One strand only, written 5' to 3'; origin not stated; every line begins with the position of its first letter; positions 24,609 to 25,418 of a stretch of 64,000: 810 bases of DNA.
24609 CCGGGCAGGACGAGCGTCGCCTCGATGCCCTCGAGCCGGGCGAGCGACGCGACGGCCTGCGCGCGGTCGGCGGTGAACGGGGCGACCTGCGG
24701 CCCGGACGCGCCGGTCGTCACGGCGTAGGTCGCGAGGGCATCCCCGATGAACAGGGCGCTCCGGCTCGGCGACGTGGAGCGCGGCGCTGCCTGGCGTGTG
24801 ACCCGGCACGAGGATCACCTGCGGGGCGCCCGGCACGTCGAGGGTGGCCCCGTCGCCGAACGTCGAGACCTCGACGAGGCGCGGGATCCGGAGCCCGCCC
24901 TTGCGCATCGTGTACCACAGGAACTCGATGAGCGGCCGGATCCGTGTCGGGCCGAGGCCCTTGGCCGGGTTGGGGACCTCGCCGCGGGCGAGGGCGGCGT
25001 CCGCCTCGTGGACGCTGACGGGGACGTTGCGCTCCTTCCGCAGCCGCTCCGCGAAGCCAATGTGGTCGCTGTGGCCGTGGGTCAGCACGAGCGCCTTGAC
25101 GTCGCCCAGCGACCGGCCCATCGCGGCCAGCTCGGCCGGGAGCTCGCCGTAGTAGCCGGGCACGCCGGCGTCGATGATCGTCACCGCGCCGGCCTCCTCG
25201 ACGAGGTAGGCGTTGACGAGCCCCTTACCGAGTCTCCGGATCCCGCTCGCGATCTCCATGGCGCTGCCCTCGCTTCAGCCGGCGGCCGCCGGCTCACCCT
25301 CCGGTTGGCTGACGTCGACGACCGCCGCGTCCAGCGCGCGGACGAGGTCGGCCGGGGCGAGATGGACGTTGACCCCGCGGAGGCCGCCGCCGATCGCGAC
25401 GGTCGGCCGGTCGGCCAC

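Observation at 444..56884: About 20 single-base frame disruptions in otherwise well-conserved genes: indel-prone assembly or very recent pseudogenisation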

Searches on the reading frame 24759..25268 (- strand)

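Call 41: search_protein_families(library=pfam, proteins=[window:24759-25268:-], max_evalue=0.01)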
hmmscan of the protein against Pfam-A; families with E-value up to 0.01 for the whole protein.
window:24759-25268:- (170 aa): 2 families
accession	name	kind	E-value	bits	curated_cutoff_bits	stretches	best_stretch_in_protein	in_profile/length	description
PF00753.33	Lactamase_B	-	3.8e-23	82.9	22.7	1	14-166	2-139/196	Metallo-beta-lactamase superfamily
PF12706.13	Lactamase_B_2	-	2.1e-05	24.7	27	1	37-98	9-75/200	Beta-lactamase superfamily domain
